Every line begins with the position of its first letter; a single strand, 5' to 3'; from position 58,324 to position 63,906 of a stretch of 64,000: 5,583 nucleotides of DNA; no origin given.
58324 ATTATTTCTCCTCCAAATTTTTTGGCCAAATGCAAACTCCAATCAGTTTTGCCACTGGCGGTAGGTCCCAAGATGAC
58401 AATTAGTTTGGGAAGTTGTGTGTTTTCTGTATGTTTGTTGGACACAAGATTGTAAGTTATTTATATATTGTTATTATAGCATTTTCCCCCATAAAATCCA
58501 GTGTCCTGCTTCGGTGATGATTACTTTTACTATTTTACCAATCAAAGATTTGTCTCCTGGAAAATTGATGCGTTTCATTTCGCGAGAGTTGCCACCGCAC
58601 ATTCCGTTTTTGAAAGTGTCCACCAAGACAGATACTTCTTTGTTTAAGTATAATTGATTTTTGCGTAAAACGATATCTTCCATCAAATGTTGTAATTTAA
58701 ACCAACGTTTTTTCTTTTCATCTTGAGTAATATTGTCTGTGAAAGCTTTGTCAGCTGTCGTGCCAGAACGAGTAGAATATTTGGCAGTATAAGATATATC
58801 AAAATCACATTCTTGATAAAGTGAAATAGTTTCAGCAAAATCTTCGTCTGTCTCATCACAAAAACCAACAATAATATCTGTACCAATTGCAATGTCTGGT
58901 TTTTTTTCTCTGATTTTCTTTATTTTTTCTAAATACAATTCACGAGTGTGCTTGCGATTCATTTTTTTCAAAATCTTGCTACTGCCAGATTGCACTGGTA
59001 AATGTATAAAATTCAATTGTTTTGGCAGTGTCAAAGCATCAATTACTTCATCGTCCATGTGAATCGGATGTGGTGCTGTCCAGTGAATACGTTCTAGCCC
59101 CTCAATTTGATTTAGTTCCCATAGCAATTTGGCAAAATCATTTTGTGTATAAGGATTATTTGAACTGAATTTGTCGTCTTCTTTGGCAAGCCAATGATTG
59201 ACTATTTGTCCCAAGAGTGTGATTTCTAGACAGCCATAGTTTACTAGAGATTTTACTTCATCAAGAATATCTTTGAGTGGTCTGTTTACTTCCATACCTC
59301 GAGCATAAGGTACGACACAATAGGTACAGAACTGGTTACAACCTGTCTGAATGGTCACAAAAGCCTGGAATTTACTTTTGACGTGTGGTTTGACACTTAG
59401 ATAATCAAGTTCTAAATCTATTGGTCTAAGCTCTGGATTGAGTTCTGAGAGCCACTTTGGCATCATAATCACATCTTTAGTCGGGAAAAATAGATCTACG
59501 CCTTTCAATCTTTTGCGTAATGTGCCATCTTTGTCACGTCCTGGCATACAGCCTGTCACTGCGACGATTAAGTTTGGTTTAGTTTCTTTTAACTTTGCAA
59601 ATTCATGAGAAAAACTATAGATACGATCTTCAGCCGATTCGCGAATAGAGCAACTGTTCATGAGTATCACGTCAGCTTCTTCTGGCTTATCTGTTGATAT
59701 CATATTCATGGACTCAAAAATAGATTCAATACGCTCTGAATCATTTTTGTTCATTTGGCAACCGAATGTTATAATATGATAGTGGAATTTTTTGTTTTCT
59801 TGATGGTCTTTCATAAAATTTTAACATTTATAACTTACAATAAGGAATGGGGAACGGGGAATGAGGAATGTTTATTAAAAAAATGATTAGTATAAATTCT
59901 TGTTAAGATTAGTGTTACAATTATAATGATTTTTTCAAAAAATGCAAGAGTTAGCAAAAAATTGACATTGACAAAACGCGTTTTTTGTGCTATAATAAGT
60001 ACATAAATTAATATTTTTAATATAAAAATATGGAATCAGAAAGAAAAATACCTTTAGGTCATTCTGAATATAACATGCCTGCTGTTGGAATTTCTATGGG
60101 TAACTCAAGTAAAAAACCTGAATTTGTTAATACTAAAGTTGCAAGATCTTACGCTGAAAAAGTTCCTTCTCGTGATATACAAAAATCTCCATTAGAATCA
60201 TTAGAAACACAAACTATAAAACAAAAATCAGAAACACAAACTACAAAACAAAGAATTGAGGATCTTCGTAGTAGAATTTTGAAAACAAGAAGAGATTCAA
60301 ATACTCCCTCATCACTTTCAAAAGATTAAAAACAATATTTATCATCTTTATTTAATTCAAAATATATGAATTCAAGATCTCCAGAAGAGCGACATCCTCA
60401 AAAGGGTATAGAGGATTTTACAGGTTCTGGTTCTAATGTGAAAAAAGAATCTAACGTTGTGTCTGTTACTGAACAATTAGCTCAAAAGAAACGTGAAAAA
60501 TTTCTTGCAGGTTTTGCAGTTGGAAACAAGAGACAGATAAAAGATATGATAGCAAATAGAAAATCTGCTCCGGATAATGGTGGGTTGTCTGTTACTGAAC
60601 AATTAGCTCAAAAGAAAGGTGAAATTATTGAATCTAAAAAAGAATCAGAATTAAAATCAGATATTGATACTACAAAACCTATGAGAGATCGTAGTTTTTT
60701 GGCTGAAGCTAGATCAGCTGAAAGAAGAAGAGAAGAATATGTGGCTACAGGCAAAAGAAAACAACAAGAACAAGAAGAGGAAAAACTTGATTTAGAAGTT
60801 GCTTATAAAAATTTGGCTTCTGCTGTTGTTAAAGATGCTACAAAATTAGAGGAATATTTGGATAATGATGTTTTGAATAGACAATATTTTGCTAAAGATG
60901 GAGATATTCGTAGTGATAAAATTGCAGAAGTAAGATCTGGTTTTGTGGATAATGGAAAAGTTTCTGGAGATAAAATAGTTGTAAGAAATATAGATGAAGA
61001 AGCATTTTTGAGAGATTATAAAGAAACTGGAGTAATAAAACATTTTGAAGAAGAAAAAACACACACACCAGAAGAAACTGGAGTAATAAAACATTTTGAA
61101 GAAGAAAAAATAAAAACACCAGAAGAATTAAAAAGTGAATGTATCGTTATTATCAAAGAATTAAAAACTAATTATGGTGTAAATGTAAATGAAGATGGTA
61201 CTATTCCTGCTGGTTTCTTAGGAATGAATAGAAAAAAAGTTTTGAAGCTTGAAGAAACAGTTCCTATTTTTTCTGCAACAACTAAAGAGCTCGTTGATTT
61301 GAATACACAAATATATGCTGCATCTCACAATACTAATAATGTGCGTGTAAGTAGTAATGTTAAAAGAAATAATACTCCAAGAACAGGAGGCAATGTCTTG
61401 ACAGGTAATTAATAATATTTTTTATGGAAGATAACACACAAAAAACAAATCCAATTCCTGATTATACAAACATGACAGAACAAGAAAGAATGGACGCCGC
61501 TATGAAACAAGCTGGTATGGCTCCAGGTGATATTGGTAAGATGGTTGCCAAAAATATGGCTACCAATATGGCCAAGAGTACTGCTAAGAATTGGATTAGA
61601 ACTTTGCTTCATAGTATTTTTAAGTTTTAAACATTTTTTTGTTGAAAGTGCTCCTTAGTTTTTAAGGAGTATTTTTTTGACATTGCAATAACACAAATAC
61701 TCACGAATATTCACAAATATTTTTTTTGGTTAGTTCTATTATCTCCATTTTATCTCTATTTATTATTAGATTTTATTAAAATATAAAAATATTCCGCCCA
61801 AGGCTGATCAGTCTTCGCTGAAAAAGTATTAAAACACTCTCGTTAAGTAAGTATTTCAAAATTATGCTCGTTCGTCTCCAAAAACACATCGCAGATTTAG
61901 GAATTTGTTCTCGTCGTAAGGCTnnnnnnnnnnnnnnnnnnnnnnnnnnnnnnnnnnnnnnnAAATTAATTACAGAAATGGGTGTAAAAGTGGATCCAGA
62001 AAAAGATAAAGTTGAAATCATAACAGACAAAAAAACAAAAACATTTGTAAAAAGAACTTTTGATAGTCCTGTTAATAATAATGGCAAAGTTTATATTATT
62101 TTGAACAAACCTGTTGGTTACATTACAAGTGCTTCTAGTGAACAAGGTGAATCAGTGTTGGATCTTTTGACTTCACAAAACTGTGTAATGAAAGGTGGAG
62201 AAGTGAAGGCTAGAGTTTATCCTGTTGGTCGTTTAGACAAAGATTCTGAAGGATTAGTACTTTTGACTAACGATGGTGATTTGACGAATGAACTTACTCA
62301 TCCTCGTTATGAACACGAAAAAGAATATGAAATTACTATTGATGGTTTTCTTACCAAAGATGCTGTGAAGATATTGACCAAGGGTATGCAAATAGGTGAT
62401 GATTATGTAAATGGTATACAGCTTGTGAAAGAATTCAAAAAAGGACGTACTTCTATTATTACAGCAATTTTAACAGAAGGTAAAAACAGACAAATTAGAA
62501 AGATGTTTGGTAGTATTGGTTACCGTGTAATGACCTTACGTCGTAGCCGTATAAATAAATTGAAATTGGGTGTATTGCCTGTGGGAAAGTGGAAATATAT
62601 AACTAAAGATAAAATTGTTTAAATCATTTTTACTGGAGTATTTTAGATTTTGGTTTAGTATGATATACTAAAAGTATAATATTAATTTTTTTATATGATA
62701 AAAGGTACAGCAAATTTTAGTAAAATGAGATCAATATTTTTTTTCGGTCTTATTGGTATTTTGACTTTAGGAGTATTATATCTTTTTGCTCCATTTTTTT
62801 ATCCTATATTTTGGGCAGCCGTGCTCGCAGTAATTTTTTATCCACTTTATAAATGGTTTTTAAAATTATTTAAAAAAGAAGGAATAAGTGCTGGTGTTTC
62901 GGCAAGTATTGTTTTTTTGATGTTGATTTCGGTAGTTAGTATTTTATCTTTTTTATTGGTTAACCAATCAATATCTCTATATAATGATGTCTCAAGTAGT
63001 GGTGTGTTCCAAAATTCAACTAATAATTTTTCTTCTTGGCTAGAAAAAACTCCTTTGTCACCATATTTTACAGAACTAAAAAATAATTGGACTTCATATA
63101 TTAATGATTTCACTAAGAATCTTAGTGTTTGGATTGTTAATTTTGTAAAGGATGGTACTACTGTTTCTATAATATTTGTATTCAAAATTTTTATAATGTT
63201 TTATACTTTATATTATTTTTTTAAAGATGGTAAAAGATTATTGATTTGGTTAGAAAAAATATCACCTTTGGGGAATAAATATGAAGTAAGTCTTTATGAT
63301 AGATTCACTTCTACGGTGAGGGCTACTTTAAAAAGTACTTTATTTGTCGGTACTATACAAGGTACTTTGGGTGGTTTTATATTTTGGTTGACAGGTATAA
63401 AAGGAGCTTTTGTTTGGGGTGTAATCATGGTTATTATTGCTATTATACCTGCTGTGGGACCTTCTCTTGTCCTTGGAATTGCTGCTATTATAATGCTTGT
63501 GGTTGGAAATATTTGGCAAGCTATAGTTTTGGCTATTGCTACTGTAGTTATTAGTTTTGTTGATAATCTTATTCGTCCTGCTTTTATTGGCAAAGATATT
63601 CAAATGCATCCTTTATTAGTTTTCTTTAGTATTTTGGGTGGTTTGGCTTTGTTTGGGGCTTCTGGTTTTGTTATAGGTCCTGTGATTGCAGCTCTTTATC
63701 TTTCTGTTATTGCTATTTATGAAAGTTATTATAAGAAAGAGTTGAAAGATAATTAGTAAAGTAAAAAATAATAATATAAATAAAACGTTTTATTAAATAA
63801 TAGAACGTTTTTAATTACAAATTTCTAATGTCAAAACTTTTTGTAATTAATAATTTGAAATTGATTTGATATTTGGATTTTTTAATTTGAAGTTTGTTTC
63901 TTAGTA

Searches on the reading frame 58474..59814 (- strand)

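Call 77: search_protein_families(library=pfam, proteins=[window:58474-59814:-], max_evalue=0.00001)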
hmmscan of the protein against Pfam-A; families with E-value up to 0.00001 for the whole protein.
window:58474-59814:- (446 aa): 2 families
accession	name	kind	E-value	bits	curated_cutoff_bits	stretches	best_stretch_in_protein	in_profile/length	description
PF04055.27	Radical_SAM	-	7e-27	95.1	29.5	1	154-332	2-165/166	Radical SAM superfamily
PF00919.26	UPF0004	-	1.8e-24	86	27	1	12-110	2-97/98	Uncharacterized protein family UPF0004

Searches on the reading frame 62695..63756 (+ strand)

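Call 77: search_protein_families(library=pfam, proteins=[window:62695-63756:+], max_evalue=0.00001)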
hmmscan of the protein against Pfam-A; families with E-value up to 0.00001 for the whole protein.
window:62695-63756:+ (353 aa): 1 family
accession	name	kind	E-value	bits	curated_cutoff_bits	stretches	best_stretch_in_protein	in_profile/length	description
PF01594.21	AI-2E_transport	-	2.1e-48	165.6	34.3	1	19-341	5-325/327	AI-2E family transporter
